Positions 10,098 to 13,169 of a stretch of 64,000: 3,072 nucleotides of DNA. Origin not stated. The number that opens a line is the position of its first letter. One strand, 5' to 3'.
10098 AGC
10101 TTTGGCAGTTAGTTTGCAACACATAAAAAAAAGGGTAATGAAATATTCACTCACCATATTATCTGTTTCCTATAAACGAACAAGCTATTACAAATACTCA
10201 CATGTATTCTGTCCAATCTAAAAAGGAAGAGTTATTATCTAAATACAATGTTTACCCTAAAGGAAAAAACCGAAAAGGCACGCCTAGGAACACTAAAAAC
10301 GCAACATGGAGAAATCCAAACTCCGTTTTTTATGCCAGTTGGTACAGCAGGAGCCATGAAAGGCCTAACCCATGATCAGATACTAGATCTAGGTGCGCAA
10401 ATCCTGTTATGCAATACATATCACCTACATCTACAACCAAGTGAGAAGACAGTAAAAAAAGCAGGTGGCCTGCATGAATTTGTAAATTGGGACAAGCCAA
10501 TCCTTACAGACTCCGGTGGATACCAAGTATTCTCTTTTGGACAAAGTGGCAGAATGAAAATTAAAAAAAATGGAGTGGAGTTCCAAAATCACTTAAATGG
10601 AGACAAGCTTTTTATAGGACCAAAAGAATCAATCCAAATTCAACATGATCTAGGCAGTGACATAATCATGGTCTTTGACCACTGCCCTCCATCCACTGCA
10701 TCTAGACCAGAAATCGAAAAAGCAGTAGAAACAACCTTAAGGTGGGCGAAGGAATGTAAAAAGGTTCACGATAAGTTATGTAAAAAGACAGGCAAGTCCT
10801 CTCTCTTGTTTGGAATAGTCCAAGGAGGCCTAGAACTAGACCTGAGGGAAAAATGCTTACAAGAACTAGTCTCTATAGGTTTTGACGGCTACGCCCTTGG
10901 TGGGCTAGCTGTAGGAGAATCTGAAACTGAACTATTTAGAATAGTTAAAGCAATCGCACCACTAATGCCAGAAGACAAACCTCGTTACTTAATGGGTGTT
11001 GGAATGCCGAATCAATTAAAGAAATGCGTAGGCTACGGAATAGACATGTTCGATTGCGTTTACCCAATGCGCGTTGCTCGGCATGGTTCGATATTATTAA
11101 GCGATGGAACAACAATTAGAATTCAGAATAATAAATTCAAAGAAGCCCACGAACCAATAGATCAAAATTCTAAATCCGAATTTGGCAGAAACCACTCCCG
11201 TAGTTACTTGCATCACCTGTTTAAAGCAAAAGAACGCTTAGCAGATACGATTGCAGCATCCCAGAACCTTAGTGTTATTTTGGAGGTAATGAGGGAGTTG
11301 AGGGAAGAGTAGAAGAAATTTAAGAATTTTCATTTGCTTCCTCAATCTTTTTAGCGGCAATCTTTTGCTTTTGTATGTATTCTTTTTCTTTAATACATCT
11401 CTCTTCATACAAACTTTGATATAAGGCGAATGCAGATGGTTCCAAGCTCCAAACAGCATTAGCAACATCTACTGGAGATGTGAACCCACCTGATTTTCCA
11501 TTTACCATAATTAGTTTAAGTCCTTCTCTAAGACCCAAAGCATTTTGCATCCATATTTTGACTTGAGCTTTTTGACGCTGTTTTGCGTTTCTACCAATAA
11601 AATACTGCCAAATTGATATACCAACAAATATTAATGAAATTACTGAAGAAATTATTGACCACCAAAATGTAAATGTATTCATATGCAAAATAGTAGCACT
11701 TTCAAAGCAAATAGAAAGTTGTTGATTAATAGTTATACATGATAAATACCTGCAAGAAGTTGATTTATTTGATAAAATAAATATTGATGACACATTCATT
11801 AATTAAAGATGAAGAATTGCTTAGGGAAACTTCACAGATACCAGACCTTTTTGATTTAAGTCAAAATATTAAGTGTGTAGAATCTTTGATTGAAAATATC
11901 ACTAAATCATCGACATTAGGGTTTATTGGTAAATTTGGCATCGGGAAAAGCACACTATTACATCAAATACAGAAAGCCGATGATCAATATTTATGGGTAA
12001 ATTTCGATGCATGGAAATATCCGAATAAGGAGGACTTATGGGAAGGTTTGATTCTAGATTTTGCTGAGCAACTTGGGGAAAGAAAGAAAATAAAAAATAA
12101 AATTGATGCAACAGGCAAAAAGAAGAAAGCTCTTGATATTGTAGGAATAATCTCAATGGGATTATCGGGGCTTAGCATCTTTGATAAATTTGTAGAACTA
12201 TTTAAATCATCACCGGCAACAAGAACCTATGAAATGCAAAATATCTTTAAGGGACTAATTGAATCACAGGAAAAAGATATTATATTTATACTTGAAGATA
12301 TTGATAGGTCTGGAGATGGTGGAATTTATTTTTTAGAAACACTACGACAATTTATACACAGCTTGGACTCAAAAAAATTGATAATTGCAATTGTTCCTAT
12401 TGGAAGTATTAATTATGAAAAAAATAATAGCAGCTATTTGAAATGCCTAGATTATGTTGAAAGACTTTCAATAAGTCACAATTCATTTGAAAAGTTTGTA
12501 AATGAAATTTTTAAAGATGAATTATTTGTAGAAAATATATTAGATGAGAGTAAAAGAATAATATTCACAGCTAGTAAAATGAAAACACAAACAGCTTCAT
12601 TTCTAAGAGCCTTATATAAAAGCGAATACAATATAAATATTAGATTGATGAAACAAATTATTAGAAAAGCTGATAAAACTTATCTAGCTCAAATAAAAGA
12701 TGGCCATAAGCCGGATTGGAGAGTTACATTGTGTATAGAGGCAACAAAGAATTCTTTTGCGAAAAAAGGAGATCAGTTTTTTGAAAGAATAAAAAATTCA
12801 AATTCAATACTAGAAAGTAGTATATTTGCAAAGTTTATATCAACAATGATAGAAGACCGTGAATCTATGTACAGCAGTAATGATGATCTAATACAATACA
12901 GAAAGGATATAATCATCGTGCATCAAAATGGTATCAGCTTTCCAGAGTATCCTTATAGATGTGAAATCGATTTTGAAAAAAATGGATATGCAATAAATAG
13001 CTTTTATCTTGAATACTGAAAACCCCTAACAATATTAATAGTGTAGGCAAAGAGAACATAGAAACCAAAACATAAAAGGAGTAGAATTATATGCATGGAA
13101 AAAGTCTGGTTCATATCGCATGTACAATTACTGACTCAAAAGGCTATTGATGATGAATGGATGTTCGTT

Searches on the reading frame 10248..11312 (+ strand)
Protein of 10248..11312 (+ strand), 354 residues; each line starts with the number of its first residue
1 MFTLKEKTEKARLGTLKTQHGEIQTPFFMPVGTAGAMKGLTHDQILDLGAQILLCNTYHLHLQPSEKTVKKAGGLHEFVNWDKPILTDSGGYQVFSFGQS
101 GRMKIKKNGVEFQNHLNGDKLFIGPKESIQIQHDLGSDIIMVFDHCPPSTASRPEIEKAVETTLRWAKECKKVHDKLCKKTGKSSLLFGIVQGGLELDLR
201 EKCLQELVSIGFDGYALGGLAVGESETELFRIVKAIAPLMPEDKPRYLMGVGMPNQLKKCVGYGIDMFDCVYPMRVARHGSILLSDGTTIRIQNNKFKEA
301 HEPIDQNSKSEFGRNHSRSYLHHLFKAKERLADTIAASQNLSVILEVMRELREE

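Call 80: search_protein_families(library=pfam, proteins=[window:10248-11312:+], max_evalue=0.01)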
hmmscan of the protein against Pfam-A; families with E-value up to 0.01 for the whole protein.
window:10248-11312:+ (354 aa): 1 family
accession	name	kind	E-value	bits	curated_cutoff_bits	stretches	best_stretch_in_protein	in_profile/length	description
PF01702.25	TGT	-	1.5e-136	455.6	26.3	1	10-353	2-337/357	Queuine tRNA-ribosyltransferase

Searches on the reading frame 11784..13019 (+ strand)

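Call 80: search_protein_families(library=pfam, proteins=[window:11784-13019:+], max_evalue=0.01)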
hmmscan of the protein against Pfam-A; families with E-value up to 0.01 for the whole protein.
window:11784-13019:+ (411 aa): 3 families
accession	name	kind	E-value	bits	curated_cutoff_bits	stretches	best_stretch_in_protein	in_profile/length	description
PF07693.20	KAP_NTPase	-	1.5e-09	38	20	1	36-300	12-290/293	KAP family P-loop domain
PF03193.22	RsgA_GTPase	-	0.0014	19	30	1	27-67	92-131/174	RsgA GTPase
PF00931.28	NB-ARC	-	0.005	16.6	23.5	1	33-108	10-86/248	NB-ARC domain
